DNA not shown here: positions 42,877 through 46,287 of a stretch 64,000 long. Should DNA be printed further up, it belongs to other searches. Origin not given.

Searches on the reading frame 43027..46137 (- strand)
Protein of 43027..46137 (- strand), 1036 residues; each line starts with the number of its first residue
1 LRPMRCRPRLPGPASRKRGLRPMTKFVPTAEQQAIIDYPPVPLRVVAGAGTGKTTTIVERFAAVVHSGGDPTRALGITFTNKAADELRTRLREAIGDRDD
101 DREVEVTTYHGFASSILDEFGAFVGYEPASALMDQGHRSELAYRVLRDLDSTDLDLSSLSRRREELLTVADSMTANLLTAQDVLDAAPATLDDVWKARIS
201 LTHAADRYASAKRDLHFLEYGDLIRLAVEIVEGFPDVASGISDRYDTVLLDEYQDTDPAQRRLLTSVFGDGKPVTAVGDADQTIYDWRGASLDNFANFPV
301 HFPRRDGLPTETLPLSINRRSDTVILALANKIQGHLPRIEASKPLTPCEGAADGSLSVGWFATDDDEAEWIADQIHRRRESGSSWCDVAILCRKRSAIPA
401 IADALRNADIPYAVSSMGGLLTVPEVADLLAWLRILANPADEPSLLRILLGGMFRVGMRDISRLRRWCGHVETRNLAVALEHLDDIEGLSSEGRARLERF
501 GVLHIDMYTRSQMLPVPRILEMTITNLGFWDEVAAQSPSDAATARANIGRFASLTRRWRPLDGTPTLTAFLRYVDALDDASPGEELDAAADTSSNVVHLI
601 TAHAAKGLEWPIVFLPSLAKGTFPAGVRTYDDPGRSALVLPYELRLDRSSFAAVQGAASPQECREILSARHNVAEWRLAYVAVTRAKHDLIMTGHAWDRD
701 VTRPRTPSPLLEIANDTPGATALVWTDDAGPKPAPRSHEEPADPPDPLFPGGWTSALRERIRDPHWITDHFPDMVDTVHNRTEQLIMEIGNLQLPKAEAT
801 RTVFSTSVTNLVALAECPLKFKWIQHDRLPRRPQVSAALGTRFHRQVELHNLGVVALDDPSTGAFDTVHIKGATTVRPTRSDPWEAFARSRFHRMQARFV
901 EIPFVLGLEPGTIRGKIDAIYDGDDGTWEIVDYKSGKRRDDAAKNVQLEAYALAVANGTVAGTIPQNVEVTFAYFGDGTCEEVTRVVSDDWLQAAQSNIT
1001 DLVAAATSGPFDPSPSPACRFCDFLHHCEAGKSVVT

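Call 77: search_protein_families(library=pfam, proteins=[window:43027-46137:-], max_evalue=0.001)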
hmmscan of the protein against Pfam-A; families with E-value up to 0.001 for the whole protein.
window:43027-46137:- (1036 aa): 7 families
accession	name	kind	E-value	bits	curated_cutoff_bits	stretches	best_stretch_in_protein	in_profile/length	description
PF00580.27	UvrD-helicase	-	1.9e-51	175.8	23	1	30-302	3-270/271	UvrD/REP helicase N-terminal domain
PF13361.12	UvrD_C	-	1.7e-35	123.5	25.6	1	315-693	3-346/350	UvrD-like helicase C-terminal domain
PF12705.13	PDDEXK_1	-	6.9e-26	92.1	22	1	806-1028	2-246/247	PD-(D/E)XK nuclease superfamily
PF13245.12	AAA_19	-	2.7e-18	66.9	25.1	1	39-285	10-131/134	AAA domain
PF13538.12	UvrD_C_2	-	1.4e-07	31.7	27.4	0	597-618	2-25/52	UvrD-like helicase C-terminal domain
PF10926.14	DUF2800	-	1.2e-05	25.1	21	1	913-1030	118-234/368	Protein of unknown function (DUF2800)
PF13604.12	AAA_30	-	9.3e-05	22.7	27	0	45-91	23-66/191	AAA domain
